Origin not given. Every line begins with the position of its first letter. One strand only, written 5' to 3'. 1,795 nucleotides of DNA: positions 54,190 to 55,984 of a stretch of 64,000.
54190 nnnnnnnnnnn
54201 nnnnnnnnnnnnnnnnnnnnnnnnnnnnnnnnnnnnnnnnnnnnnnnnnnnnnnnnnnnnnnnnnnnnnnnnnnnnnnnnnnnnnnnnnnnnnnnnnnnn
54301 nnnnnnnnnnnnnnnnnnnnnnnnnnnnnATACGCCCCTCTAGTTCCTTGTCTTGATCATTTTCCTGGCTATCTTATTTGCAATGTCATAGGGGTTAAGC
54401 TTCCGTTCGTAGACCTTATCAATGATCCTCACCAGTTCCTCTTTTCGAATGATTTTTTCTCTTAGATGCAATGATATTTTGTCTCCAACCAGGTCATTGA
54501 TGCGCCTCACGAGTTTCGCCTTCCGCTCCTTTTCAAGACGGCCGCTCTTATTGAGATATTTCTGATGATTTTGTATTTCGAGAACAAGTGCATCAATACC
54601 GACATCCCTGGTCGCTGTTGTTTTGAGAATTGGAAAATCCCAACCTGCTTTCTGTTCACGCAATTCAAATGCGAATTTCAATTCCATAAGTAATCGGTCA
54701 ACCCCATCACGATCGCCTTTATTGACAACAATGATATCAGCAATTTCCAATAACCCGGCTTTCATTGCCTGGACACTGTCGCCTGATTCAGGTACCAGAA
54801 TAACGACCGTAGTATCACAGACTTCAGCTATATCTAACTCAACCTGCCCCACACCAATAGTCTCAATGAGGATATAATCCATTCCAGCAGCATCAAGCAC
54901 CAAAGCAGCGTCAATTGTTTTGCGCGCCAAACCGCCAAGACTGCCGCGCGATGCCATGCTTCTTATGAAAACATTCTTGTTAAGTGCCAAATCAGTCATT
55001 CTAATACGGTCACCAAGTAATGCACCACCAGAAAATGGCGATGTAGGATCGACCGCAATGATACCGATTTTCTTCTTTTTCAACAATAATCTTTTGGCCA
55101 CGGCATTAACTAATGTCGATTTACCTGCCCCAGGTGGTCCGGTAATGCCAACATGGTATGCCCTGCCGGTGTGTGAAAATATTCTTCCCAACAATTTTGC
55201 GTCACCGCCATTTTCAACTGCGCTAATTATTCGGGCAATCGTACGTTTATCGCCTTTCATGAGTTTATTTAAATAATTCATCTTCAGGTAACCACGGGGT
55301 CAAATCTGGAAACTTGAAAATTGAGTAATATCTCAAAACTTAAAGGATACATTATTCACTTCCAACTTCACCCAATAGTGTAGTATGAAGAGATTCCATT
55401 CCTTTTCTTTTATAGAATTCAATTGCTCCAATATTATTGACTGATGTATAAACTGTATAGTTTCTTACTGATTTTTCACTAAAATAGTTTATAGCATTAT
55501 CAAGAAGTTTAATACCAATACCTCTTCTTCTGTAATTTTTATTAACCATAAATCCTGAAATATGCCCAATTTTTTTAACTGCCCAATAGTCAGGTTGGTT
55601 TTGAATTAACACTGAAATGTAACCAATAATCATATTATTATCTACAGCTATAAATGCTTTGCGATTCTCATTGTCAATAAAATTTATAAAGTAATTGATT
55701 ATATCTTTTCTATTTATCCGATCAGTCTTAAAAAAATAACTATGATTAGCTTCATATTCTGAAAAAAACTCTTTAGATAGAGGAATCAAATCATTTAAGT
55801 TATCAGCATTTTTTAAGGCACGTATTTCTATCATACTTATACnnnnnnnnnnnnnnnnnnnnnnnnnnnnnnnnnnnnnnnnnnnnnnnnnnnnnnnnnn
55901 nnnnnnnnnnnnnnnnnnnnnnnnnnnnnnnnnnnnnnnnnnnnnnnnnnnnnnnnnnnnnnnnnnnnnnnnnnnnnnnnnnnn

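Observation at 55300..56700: Low-GC islet between meaB and glnS encoding a GNAT, a minimal nucleotidyltransferase and a small partner ORF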

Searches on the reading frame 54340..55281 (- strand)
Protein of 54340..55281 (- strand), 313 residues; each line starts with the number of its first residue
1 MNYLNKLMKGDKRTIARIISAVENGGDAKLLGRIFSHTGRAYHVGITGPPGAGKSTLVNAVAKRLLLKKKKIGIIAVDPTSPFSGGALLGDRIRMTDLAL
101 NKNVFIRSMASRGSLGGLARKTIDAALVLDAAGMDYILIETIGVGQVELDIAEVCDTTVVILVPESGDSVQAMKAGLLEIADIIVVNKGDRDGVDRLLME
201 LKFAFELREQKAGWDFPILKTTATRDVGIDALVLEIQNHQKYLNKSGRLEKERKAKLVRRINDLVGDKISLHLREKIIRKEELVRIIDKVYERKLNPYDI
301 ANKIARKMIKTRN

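Call 3: search_protein_families(library=pfam, proteins=[window:54340-55281:-], max_evalue=1)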
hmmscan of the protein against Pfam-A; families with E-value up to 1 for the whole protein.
window:54340-55281:- (313 aa): 36 families (the best 25 are shown)
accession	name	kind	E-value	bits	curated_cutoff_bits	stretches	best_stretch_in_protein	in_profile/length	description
PF03308.22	MeaB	-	1e-87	294.1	23.1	1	16-275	2-270/273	Methylmalonyl Co-A mutase-associated GTPase MeaB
PF02492.25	cobW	-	4.7e-06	26.8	20.7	1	44-191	3-155/180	CobW/HypB/UreG, nucleotide-binding domain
PF01926.29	MMR_HSR1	-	5e-05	23.8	21.9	1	43-66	1-23/113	50S ribosome-binding GTPase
PF01935.23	DUF87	-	7.4e-05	23.4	23.2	1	43-92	25-75/220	Helicase HerA, central domain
PF13401.12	AAA_22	-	0.00014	22.6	27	1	41-102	5-64/130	AAA domain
PF03029.23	ATP_bind_1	-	0.00015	22.1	27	1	46-80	1-35/240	Conserved hypothetical ATP binding protein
PF13191.12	AAA_16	-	0.00018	22.5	32.6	1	30-68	15-51/167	AAA ATPase domain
PF03266.21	NTPase_1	-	0.00018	21.9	23.9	1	43-72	1-30/168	NTPase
PF13555.12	AAA_29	-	0.00043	20.4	27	1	45-66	26-47/61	P-loop containing region of AAA domain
PF08433.16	KTI12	-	0.00091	19.3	22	0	46-76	6-36/271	Chromatin associated protein KTI12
PF00005.33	ABC_tran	-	0.001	20.1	25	1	43-72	13-42/137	ABC transporter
PF25199.1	nSTAND_NTPase5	-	0.0014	18.9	34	1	29-84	27-83/145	Novel STAND NTPase 5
PF13238.12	AAA_18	-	0.0015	19.4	29.4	1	44-65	1-22/128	AAA domain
PF03193.22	RsgA_GTPase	-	0.0018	18.6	30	1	46-72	111-137/174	RsgA GTPase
PF00004.35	AAA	-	0.004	18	21.2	1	46-65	3-22/131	ATPase family associated with various cellular activities (AAA)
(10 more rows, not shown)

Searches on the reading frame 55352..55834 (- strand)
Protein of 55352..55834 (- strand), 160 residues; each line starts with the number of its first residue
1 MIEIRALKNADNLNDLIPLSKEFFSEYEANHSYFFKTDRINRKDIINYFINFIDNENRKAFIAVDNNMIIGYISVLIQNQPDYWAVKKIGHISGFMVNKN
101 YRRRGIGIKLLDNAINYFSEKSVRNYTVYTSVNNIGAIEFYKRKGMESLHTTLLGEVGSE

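Call 3: search_protein_families(library=pfam, proteins=[window:55352-55834:-], max_evalue=1)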
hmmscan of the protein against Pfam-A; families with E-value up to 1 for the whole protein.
window:55352-55834:- (160 aa): 12 families
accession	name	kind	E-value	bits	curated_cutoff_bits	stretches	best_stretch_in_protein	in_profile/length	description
PF00583.31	Acetyltransf_1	-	4.5e-17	62.8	20.7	1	45-145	23-115/116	Acetyltransferase (GNAT) family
PF13673.13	Acetyltransf_10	-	2.4e-13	50.6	23.6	1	52-149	25-110/128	Acetyltransferase (GNAT) domain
PF13508.13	Acetyltransf_7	-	4.8e-12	46.5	27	1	58-145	3-81/84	Acetyltransferase (GNAT) domain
PF13420.13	Acetyltransf_4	-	4.2e-08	33.8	24.3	1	25-147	17-135/155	Acetyltransferase (GNAT) domain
PF13302.13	Acetyltransf_3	-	1.3e-05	26.4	25.4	1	15-147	11-138/138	Acetyltransferase (GNAT) domain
PF13527.13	Acetyltransf_9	-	1.5e-05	25.4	25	1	18-146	4-124/127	Acetyltransferase (GNAT) domain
PF08445.16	FR47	-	0.00011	22.5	22.1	1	87-150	19-81/86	FR47-like protein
PF17013.11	Acetyltransf_15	-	0.0022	17.9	35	1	6-119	2-102/210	Putative acetyl-transferase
PF13880.12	Acetyltransf_13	-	0.0046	17.2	22.8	1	92-120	7-35/69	ESCO1/2 acetyl-transferase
PF15534.11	Ntox35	-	0.075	14.2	23.6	1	28-63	11-47/78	Bacterial toxin 35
PF12568.14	PanZ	-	0.1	12.5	22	1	56-114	36-86/128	Acetyltransferase (GNAT) domain, PanZ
PF14542.12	Acetyltransf_CG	-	0.13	12.9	30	1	96-123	31-58/80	GCN5-related N-acetyl-transferase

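Call 4: search_protein_families(library=ncbifam, proteins=[window:55352-55834:-], max_evalue=1)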
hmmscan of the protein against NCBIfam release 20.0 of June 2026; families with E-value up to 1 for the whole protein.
window:55352-55834:- (160 aa): 35 families (the best 25 are shown)
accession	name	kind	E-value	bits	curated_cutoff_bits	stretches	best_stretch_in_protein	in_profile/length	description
TIGR01575.1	rimI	equivalog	3.2e-12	46.7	86.4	1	48-148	22-114/132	ribosomal protein S18-alanine N-acetyltransferase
NF043067.1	AAC_6p_group_E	equivalog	4.6e-08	33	140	1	43-147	23-128/140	aminoglycoside 6'-N-acetyltransferase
NF008212.0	PRK10975.1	equivalog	8.3e-07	29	219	1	67-147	148-221/232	dTDP-4-amino-4,6-dideoxy-D-galactose acyltransferase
NF000360.1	sat4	exception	7.8e-06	26.1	380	1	27-147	42-154/180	streptothricin N-acetyltransferase Sat4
NF053587.1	SpmdActasePaiA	equivalog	9.5e-06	25.5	250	1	53-146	54-147/172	spermidine/spermine N(1)-acetyltransferase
TIGR03585.1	PseH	equivalog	3.3e-05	24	93.1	1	33-147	25-134/156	UDP-4-amino-4,6-dideoxy-N-acetyl-beta-L-altrosamine N-acetyltransferase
NF000359.1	sat3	exception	3.4e-05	24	360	1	49-146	62-152/180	streptothricin N-acetyltransferase Sat3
NF000115.2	AAC_6p_Iad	exception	9e-05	22.6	275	1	43-146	27-131/144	aminoglycoside N-acetyltransferase AAC(6')-Iad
NF033150.1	AAC_6p_A49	exception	0.00013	21.7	410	1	60-125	54-112/184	aminoglycoside 6'-N-acetyltransferase AacA49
NF007530.0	PRK10146.1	equivalog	0.00022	21.5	142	1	45-150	34-137/144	aminoalkylphosphonate N-acetyltransferase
NF033077.0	AAC_6p_A30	exception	0.00025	21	255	1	41-118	26-103/129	aminoglycoside 6'-N-acetyltransferase AAC(6')-30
TIGR02382.1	wecD_rffC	equivalog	0.00025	20.7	195.1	1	87-147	124-181/191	dTDP-4-amino-4,6-dideoxy-D-galactose acyltransferase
NF007527.0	PRK10140.1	equivalog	0.0006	19.7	236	1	54-148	47-138/162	N-acetyltransferase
TIGR03448.1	mycothiol_MshD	equivalog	0.00063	19.1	163.1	1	61-151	202-290/294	mycothiol synthase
NF007853.0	PRK10562.1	equivalog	0.00083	19.6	125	1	61-149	51-123/146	N-acetyltransferase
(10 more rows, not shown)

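Call 5: search_protein_families(library=padloc, proteins=[window:55352-55834:-], max_evalue=1)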
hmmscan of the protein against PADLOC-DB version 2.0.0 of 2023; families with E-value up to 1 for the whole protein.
window:55352-55834:- (160 aa): 0 families

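Call 66: search_solved_structures(query=window:55352-55834:-, max_evalue=0.001)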
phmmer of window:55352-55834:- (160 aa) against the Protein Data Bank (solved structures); distinct sequences matched with E-value up to 0.001: 26.
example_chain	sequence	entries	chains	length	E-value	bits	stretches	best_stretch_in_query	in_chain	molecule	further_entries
5kga_A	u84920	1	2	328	6.8e-07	32.5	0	50-116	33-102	Predicted acetyltransferase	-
5kgh_A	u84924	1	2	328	8e-07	32.3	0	50-116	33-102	Predicted acetyltransferase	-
5kf1_A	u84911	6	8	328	9.4e-07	32.1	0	50-116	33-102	Predicted acetyltransferase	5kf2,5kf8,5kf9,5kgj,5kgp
3pp9_A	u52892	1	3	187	1.6e-06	31.4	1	42-145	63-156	Putative streptothricin acetyltransferase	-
7l1k_A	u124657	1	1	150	1.7e-06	31.3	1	51-146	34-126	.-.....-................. 30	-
5f46_A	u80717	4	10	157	2.5e-06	30.7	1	51-143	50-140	aminoglycoside acetyltransferase meta-AAC0020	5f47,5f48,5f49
5u08_A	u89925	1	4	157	1.9e-05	27.9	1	51-132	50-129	aminoglycoside acetyltransferase meta-AAC0020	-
9fpz_2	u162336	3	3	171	9.3e-05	25.6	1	59-142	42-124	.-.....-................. 10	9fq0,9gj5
4lx9_A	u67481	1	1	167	0.00016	24.9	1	48-147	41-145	ARCHAEAL AMINO-TERMINAL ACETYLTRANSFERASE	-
2x7b_A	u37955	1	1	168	0.00016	24.8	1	48-147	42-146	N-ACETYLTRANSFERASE SSO0209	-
4r3k_A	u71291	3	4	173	0.00018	24.7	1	48-147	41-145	Uncharacterized N-acetyltransferase SSO0209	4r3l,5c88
9gj6_A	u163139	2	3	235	0.00018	24.7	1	59-142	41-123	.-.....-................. 10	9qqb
9f1b_DC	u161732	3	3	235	0.00018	24.7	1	59-142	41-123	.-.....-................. 10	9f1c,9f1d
6c95_B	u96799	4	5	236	0.00018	24.7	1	59-142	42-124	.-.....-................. 10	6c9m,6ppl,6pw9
3tfy_A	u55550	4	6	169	0.00024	24.3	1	96-151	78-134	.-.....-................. 50, NatE catalytic subunit | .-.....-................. 50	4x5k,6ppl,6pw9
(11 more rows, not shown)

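Call 80: list_cluster_members(proteins=[window:55352-55834:-, window:55916-56482:-, window:56461-56682:-, window:56679-58364:-, window:52698-54329:-])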
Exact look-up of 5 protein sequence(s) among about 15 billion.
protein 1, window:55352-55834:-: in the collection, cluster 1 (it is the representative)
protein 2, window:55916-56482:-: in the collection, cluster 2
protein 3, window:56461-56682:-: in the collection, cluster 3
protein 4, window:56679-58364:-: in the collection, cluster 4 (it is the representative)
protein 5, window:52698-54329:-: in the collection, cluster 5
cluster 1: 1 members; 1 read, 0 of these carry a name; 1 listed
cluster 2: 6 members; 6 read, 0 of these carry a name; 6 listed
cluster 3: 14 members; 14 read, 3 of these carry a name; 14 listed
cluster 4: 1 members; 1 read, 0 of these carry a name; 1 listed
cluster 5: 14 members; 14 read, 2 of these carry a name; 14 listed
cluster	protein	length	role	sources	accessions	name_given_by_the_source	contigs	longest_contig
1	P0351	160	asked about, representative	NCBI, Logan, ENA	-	-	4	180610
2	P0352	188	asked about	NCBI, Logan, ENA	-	-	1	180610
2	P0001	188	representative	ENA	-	-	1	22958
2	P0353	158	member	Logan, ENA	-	-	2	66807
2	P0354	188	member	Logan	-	-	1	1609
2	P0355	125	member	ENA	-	-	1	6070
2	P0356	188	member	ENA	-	-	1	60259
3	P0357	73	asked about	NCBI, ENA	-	-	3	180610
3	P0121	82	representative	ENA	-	-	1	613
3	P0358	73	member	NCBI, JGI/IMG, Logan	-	hypothetical protein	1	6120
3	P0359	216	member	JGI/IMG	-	hypothetical protein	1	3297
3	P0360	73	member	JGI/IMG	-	hypothetical protein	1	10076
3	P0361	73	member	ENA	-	-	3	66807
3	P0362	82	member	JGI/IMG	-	-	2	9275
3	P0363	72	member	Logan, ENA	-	-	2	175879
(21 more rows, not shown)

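Call 81: find_encoding_contigs(protein=window:55352-55834:-, flank=4000, max_places=6)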
Protein window:55352-55834:- (160 aa): 3 contigs read that carry it; 3 places shown.
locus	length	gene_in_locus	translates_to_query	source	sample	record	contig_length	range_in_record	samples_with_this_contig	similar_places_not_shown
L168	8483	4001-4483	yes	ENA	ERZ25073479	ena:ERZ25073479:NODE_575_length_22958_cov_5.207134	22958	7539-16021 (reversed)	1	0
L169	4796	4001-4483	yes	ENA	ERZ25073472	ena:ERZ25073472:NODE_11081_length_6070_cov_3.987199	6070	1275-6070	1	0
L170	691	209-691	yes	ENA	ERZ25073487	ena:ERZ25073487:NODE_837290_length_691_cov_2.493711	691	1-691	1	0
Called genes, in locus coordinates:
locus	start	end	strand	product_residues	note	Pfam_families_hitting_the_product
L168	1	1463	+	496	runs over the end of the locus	PF01212:Beta_elim_lyase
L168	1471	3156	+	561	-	PF00749:tRNA-synt_1c, PF03950:tRNA-synt_1c_C, PF20974:tRNA-synt_1c_C2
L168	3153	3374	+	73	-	-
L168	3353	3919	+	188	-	-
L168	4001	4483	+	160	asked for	PF13302:Acetyltransf_3 (weak), PF13420:Acetyltransf_4, PF00583:Acetyltransf_1, PF13673:Acetyltransf_10, PF13508:Acetyltransf_7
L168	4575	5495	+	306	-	PF03308:MeaB, PF02492:cobW (faint)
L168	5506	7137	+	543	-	PF01642:MM_CoA_mutase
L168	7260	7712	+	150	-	PF02310:B12-binding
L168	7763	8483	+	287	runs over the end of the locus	PF00753:Lactamase_B, PF12706:Lactamase_B_2 (weak)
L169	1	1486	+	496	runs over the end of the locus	PF01212:Beta_elim_lyase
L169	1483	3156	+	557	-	PF00749:tRNA-synt_1c, PF03950:tRNA-synt_1c_C, PF20974:tRNA-synt_1c_C2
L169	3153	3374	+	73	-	-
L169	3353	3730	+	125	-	-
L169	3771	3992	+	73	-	-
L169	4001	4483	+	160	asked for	PF13302:Acetyltransf_3 (weak), PF13420:Acetyltransf_4, PF00583:Acetyltransf_1, PF13673:Acetyltransf_10, PF13508:Acetyltransf_7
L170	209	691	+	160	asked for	PF13302:Acetyltransf_3 (weak), PF13420:Acetyltransf_4, PF00583:Acetyltransf_1, PF13673:Acetyltransf_10, PF13508:Acetyltransf_7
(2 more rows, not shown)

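Call 82: find_encoding_contigs(protein=P0361, flank=4000, max_places=4)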
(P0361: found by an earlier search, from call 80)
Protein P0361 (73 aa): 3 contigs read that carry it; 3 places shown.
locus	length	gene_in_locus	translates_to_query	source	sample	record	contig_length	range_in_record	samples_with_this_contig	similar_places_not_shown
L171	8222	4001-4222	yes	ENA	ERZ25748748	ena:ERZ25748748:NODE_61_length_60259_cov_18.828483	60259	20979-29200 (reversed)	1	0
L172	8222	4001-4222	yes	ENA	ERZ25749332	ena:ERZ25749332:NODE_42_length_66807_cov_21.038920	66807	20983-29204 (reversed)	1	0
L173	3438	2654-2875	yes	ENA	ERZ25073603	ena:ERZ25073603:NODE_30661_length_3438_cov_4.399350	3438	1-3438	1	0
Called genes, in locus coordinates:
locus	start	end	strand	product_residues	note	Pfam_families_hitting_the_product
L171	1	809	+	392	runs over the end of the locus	PF25160:LdpA_Fe-S-bd (weak), PF12838:Fer4_7, PF13183:Fer4_8, PF13187:Fer4_9 (weak), PF13237:Fer4_10, PF13484:Fer4_16 (weak), PF13534:Fer4_17, PF02754:CCG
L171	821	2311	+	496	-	PF01212:Beta_elim_lyase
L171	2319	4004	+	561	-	PF00749:tRNA-synt_1c, PF03950:tRNA-synt_1c_C, PF20974:tRNA-synt_1c_C2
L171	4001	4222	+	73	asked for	PF18993:Rv0078B (weak)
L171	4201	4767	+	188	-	-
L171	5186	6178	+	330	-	PF03308:MeaB, PF01926:MMR_HSR1 (faint), PF01935:DUF87 (faint), PF02492:cobW (faint)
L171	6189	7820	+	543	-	PF01642:MM_CoA_mutase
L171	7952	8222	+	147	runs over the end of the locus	PF02310:B12-binding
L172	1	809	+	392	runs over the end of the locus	PF25160:LdpA_Fe-S-bd (weak), PF12838:Fer4_7, PF13183:Fer4_8, PF13187:Fer4_9 (weak), PF13237:Fer4_10, PF13484:Fer4_16 (weak), PF13534:Fer4_17, PF02754:CCG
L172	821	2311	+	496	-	PF01212:Beta_elim_lyase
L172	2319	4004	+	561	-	PF00749:tRNA-synt_1c, PF03950:tRNA-synt_1c_C, PF20974:tRNA-synt_1c_C2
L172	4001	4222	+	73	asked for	PF18993:Rv0078B (weak)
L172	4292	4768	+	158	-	-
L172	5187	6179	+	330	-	PF03308:MeaB, PF01926:MMR_HSR1 (faint), PF01935:DUF87 (faint), PF02492:cobW (faint)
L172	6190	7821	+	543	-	PF01642:MM_CoA_mutase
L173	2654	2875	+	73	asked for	PF18993:Rv0078B (weak)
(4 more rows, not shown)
